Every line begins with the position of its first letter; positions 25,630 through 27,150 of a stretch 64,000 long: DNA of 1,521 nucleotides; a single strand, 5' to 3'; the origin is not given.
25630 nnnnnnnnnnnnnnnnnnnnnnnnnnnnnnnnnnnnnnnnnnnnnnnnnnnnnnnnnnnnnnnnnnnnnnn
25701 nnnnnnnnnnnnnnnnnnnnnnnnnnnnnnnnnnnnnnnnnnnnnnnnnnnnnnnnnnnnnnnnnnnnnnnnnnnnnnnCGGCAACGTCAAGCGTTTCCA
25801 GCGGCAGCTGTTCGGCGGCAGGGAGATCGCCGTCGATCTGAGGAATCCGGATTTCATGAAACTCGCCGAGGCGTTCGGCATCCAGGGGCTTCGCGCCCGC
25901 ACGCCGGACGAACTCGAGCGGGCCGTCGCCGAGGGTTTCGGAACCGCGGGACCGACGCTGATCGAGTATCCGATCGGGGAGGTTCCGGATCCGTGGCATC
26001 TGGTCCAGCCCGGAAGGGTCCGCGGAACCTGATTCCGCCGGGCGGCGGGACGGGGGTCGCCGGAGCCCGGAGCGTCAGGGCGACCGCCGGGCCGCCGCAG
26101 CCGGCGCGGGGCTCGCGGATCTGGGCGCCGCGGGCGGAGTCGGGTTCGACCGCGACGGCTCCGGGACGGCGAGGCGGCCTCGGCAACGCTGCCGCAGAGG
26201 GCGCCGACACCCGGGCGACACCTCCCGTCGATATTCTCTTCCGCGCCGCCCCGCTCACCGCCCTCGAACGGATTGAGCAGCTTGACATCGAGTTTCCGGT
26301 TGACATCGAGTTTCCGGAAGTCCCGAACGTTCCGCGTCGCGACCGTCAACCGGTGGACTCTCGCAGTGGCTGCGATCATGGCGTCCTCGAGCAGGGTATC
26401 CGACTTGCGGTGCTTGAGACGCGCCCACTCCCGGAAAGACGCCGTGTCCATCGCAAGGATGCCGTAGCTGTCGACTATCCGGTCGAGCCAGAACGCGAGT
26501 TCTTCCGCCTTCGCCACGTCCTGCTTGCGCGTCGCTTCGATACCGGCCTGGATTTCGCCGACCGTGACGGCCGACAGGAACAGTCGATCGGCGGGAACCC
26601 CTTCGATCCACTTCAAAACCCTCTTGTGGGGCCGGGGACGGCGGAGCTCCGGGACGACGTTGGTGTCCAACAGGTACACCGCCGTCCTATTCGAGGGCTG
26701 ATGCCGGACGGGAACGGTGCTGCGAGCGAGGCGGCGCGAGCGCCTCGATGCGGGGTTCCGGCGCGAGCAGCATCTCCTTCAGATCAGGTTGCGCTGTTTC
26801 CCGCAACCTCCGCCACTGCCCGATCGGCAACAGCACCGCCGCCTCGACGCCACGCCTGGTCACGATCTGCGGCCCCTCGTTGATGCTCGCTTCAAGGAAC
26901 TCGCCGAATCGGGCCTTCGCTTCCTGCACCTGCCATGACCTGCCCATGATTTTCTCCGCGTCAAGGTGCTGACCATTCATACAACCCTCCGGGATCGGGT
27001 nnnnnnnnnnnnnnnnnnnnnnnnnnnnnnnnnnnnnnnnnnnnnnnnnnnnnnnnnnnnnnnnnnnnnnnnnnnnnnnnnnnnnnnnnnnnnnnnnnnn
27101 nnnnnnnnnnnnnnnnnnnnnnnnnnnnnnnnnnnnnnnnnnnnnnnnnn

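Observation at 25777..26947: vapBC locus in which the VapC toxin has lost its stop codon through an 18-bp tandem duplication plus a 1-nt indel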

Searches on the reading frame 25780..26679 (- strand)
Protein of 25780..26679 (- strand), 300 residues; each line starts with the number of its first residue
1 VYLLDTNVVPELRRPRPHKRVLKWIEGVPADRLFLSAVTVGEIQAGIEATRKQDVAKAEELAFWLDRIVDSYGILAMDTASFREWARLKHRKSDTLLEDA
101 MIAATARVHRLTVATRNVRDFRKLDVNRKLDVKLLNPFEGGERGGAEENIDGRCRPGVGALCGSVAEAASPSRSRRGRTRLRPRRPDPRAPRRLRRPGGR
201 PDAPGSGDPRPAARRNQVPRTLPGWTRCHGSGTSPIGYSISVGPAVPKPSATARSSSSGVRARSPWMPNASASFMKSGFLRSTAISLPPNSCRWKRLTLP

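Call 12: search_protein_families(library=pfam, proteins=[window:25780-26679:-], max_evalue=0.01)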
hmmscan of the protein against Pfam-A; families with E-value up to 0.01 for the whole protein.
window:25780-26679:- (300 aa): 1 family
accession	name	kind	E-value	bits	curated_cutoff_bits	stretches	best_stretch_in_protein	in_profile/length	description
PF01850.27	PIN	-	4.4e-16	60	23.6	1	2-125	1-118/120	PIN domain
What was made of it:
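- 26260..26679 (-): VapC/PIN toxin, homologous part (aa 1-140; GTG start; 7-nt spacer after the antitoxin stop). Pfam PIN PF01850, E 4.4e-16, aa 2-125 (call 12).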

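Call 13: search_protein_families(library=ncbifam, proteins=[window:25780-26679:-], max_evalue=0.01)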
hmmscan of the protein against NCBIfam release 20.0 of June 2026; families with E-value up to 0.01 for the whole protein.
window:25780-26679:- (300 aa): 3 families
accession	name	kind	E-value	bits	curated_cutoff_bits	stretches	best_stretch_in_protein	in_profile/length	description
NF047863.1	VapCLeptosp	equivalog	1.6e-09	38.2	140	1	2-125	1-122/130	type II toxin-antitoxin system tRNA(fMet)-specific endonuclease VapC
NF010285.0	PRK13725.1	subfamily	0.0027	17.6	143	1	3-127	5-126/132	tRNA(fMet)-specific endonuclease VapC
TIGR00028.1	Mtu_PIN_fam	subfamily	0.0065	16.7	73.6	0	1-128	2-136/143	TA system VapC family ribonuclease toxin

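Call 48: predict_structure(alignment_id=A3)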
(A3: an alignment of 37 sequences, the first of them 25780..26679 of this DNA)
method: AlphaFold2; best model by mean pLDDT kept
length: 300 residues; sequences in the alignment: 37
mean_pLDDT: 53.7   pTM: 0.42
mean pLDDT of the five models: 53.7, 53.2, 52.3, 50.3, 48.7
residues with pLDDT >= 90: 10; 70-90: 100; 50-70: 34; < 50: 156
segments of 3 or more residues with pLDDT < 50: 74-77, 143-184, 190-193, 195-207, 209-300
pLDDT, mean of each block of 10 residues (from residue 1): 81 82 82 76 81 91 77 53 58 67 77 86 73 85 42 33 31 37 50 44 41 34 31 31 31 31 27 24 27 29
secondary structure, 60 per line:
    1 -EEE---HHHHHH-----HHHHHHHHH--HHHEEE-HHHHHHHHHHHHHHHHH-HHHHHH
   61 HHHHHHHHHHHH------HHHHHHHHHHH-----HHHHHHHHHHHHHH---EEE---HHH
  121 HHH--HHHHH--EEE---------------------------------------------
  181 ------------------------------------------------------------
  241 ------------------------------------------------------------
elements in order: E2-4 H8-13 H19-27 E33-35 H37-53 H55-72 H79-89 H95-108 E112-114 H118-123 H126-130 E133-135
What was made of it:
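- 26282..26317 (.): Perfect 18-bp tandem duplication, in frame, inserting RKLDVN ahead of the last beta-strand of the PIN domain. AF2 places it in a short helical turn at residues 126-130, before strand 133-135 (call 48).
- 25777..26259 (-): Read-through extension (160 codons plus stop): 76 codons of intergenic DNA, then 84 codons antisense to the truncated TPP gene copy. AF2 pLDDT is below 50 with no secondary structure for residues 143-300 (call 48).
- pLDDT is below 50 for residues 143-300 (call 48). All four PIN acidic residues are intact and AF2 still models a PIN fold with the insert (call 48), so the protein could remain toxic. AF2 keeps the PIN fold. pLDDT is 73-85 across residues 121-140, and the last strand is retained at 133-135 (call 48).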

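Call 84: fold_search(model_id=the predicted structure, library=pdb)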
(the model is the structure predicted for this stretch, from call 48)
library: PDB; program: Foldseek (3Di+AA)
matches with E <= 10: 51; with E <= 0.001: 4
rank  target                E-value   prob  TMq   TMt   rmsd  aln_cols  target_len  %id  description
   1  2bsq_A                7.2e-06  1.00  0.33  0.64   6.9       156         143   30  FitAB bound to DNA (released 2006-08-24)
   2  2bsq_B                1.6e-05  1.00  0.30  0.59   7.4       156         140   27  FitAB bound to DNA (released 2006-08-24)
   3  2h1c_A                1.6e-05  1.00  0.33  0.65   7.5       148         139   34  Crystal Structure of FitAcB from Neisseria gonorrhoeae (released 2006-09-26)
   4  6nkl_A                7.9e-04  1.00  0.31  0.64   7.1       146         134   20  2.2 A resolution structure of VapBC-1 from nontypeable Haemophilus influenzae (released 2019-04-10)
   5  6nkl_B                2.1e-03  1.00  0.32  0.65   7.1       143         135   20  2.2 A resolution structure of VapBC-1 from nontypeable Haemophilus influenzae (released 2019-04-10)
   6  3zvk_B                1.4e-01  0.93  0.27  0.54   7.7       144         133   20  Crystal structure of VapBC2 from Rickettsia felis bound to a DNA fragment from their promoter (released 2011-12-14)
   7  1y82_A                1.4e-01  0.92  0.26  0.49   7.7       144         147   18  Conserved hypothetical protein Pfu-367848-001 from Pyrococcus furiosus (released 2005-01-25)
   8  5ecd_A                1.5e-01  0.93  0.27  0.54   7.2       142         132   18  Structure of the Shigella flexneri VapC mutant D98N crystal form 1 (released 2016-02-17)
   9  3zvk_C                1.5e-01  0.90  0.26  0.51   8.0       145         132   19  Crystal structure of VapBC2 from Rickettsia felis bound to a DNA fragment from their promoter (released 2011-12-14)
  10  2fe1                  2.1e-01  0.85  0.26  0.51   7.0       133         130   13  Crystal Structure of PAE0151 from Pyrobaculum aerophilum (released 2005-12-27)
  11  1ye5_A                2.8e-01  0.82  0.28  0.52   7.3       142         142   15  Crystal structure of hypothetical protein of unknown function from pyrococcus horikoshii OT3 (released 2005-05-17)
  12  3zvk_A                3.3e-01  0.90  0.29  0.57   7.7       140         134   21  Crystal structure of VapBC2 from Rickettsia felis bound to a DNA fragment from their promoter (released 2011-12-14)
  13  1y82_D                3.7e-01  0.84  0.28  0.55   7.2       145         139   19  Conserved hypothetical protein Pfu-367848-001 from Pyrococcus furiosus (released 2005-01-25)
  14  7e8o_D                4.0e-01  0.38  0.22  0.33  17.6       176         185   14  Crystal structure of proteinaceous RNase P(PRORP) from Planctomycetes bacterium GWF2_40_8 complexed with Escherichia c (released 2022-03-02)
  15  7og5_J                4.2e-01  0.28  0.19  0.31  13.5       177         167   13  RNA-free Ribonuclease P from Halorhodospira halophila (released 2021-07-07)
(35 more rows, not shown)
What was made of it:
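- On VapBC (PIN-domain) type II toxin-antitoxin system: FitB and VapC are the top structural matches (call 84).
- Foldseek still returns FitB and VapC (call 84).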

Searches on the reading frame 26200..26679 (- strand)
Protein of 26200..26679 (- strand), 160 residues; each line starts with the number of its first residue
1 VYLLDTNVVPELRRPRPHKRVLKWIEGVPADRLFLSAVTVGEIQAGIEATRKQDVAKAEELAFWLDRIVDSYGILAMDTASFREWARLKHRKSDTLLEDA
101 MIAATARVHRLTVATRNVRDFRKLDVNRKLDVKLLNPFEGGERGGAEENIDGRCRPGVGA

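Call 14: find_homologous_proteins(query=window:26260-26679:-, max_evalue=1e-10)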
Query window:26260-26679:- (140 aa): 7978 proteins with E <= 1e-10 among 8000 candidates; the best 120 are listed.
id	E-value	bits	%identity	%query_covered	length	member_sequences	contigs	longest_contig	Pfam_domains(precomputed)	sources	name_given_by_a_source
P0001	6.8e-64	232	78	100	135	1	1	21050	PF01850.28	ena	-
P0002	2.0e-62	227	77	100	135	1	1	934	PF01850.28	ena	-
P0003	2.1e-60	220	76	100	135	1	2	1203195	PF01850.28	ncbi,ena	-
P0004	4.4e-60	219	75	100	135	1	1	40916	PF01850.28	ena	-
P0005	4.8e-60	219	75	100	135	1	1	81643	PF01850.28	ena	-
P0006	6.7e-60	219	75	100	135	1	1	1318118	PF01850.28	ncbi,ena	-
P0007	7.0e-60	219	75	100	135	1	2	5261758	PF01850.28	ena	-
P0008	1.2e-59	218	75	100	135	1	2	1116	PF01850.28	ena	-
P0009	1.3e-59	218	74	99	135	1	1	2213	PF01850.28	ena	-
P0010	1.6e-59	217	75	99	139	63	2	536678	PF01850.28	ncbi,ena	-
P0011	1.7e-59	217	75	100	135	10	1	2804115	PF01850.28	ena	-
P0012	1.9e-59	217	73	99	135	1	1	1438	PF01850.28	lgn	-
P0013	2.2e-59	217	74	100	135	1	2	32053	PF01850.28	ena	-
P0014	2.2e-59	217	74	100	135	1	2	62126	PF01850.28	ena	-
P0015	2.3e-59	217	75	99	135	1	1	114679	PF01850.28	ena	-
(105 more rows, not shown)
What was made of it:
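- Tried and rejected: The VapC search found nothing closer than 78-80% identity (call 14).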

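Call 41: search_solved_structures(query=window:26200-26679:-, max_evalue=0.001, show_alignments=2)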
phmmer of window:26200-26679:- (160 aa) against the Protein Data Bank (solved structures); distinct sequences matched with E-value up to 0.001: 6.
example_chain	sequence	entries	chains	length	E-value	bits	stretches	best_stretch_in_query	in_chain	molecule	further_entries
2h1c_A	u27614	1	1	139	2.7e-15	59.7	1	1-126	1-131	Trafficking protein B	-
2h1o_A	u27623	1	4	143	7.3e-15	58.3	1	1-126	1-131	Trafficking protein B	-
2bsq_A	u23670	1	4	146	7.8e-15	58.2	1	1-126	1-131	TRAFFICKING PROTEIN B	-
5k8j_B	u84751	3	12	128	0.00014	24.9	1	2-124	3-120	Ribonuclease VapC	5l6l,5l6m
6nkl_A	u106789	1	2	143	0.0003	23.8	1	1-125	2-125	Ribonuclease VapC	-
7by2_B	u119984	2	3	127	0.00073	22.6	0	3-122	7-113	Ribonuclease VapC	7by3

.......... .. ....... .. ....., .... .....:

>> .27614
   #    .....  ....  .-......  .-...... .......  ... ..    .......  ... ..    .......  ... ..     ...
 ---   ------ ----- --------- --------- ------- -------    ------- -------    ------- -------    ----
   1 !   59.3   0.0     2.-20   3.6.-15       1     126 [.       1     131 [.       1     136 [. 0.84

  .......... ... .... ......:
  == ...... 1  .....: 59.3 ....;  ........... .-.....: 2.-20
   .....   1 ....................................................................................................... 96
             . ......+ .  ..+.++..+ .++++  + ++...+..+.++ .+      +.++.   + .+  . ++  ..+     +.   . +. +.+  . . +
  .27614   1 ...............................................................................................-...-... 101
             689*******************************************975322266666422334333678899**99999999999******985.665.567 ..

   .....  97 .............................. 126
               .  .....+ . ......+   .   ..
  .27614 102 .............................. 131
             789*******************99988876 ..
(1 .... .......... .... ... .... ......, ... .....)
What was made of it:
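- Closest known: FitAB of Neisseria gonorrhoeae. Same: FitB is the closest solved structure by sequence (E 2.7e-15, call 41) and by fold (probability 1.00, target-normalised TM 0.64-0.65, call 84).
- Pfam and NCBIfam matches (calls 12, 13), PDB sequence match (call 41), Foldseek match (call 84).
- Closest known: FitAB of Neisseria gonorrhoeae. Different: The FitB D122 position is N117 here, and the fourth acidic residue is D120, as in VapC-type 'xxDF' motifs (call 41 alignment).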

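Call 49: find_encoding_contigs(protein=P0001, flank=3000, max_places=3)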
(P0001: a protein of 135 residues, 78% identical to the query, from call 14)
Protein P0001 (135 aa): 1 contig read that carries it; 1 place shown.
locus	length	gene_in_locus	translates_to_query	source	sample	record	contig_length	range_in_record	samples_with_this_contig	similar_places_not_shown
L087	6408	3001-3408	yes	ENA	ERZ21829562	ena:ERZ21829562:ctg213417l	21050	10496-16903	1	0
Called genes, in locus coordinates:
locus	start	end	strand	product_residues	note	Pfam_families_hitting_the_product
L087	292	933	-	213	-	PF00589:Phage_integrase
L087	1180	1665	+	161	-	-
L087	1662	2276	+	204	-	PF13518:HTH_28 (weak), PF13565:HTH_32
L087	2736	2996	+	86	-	PF02604:PhdYeFM_antitox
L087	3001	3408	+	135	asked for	PF01850:PIN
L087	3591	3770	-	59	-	-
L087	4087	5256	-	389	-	PF14294:DUF4372, PF01609:DDE_Tnp_1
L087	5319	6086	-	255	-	PF03050:DDE_Tnp_IS66 (weak), PF00665:rve (weak), PF13610:DDE_Tnp_IS240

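Call 50: find_encoding_contigs(protein=P0003, flank=3000, max_places=3)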
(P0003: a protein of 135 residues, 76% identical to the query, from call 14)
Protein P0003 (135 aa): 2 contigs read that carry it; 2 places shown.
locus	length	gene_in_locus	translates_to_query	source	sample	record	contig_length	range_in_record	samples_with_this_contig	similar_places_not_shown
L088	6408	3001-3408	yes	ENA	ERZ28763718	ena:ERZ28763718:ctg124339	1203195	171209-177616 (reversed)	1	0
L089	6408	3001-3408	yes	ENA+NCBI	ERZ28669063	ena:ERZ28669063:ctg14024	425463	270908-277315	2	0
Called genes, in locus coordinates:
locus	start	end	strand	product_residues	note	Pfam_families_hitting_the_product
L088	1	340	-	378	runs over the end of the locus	PF14294:DUF4372, PF01609:DDE_Tnp_1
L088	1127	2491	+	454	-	PF05598:DUF772, PF01609:DDE_Tnp_1, PF13751:DDE_Tnp_1_6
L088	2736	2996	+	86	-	PF02604:PhdYeFM_antitox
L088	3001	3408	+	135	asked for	PF01850:PIN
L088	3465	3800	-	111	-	PF13683:rve_3, PF13333:rve_2 (weak)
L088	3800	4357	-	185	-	-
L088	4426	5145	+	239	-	PF00665:rve, PF13610:DDE_Tnp_IS240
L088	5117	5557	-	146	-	PF01695:IstB_IS21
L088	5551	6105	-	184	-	PF22483:Mu-transpos_C_2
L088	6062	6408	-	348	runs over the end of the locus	PF00665:rve (faint)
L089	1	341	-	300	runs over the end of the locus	PF14294:DUF4372, PF01609:DDE_Tnp_1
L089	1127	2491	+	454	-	PF05598:DUF772, PF01609:DDE_Tnp_1, PF13751:DDE_Tnp_1_6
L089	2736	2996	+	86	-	PF02604:PhdYeFM_antitox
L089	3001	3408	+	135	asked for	PF01850:PIN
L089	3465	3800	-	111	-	PF13683:rve_3, PF13333:rve_2 (weak)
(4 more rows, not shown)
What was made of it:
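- On VapBC (PIN-domain) type II toxin-antitoxin system: Homologous cassettes have the same layout (calls 49, 50).
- Homologous cassettes are 86 aa plus 135 aa (calls 49, 50).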

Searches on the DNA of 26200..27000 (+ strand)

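Call 28: search_dna_similar(query=window:26200-27000:+, collection=plasmids, mode=distant, max_rows=15)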
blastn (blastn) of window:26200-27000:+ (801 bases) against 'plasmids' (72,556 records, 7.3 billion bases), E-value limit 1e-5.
Records with a match: 3; places in all: 3; records where one place covers at least 80% of the query: 0.
Best place of each record, by identity: 60-80% 3.
By first word of the organism name: Mycetohabitans 2; Candidatus 1.
By predicted mobility (MOB-suite, as given by PLSDB): non-mobilizable 3.
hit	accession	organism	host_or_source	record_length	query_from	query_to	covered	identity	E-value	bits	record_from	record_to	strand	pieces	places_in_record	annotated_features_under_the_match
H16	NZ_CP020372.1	Candidatus Thiodictyon syntrophicum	meromictic lake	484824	608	736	16%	71.3%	7e-8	67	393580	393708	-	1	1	type II toxin-antitoxin system Phd/YefM family antitoxin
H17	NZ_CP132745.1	Mycetohabitans endofungorum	-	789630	614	736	15%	73.2%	4e-10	74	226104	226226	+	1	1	type II toxin-antitoxin system Phd/YefM family antitoxin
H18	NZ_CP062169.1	Mycetohabitans endofungorum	Rhizopus microsporus,bacterial ...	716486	614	736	15%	73.2%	5e-9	71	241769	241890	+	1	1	none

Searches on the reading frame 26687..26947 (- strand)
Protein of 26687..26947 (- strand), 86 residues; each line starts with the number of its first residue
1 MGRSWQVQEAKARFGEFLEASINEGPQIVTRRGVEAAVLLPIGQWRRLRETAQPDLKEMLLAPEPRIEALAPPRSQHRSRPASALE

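Call 12: search_protein_families(library=pfam, proteins=[window:26690-26947:-], max_evalue=0.01)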
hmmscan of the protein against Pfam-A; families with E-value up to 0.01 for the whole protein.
window:26690-26947:- (86 aa): 1 family
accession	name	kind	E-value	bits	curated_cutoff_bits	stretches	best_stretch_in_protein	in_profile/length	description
PF02604.26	PhdYeFM_antitox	-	1.5e-14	53.9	29.8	1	4-71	3-69/74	Antitoxin Phd_YefM, type II toxin-antitoxin system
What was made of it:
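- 26687..26947 (-): Phd/YefM-type antitoxin gene (86 aa plus stop), intact. Pfam PF02604, E 1.5e-14 (call 12).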

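Call 13: search_protein_families(library=ncbifam, proteins=[window:26690-26947:-], max_evalue=0.01)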
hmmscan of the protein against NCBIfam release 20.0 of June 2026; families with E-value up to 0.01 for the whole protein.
window:26690-26947:- (86 aa): 1 family
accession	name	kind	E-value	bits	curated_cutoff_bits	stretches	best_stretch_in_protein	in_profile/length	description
TIGR01552.1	phd_fam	subfamily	1.4e-13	50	20.8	1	4-52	1-49/53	type II toxin-antitoxin system prevent-host-death family antitoxin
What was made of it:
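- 26687..26947 (-): NCBIfam phd_fam, 50 bits against a cut-off of 20.8 (call 13).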

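Call 16: find_encoding_contigs(protein=window:26687-26947:-, flank=8000, max_places=8)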
Protein window:26687-26947:- (86 aa): no gene with exactly this product is on record in the collection.
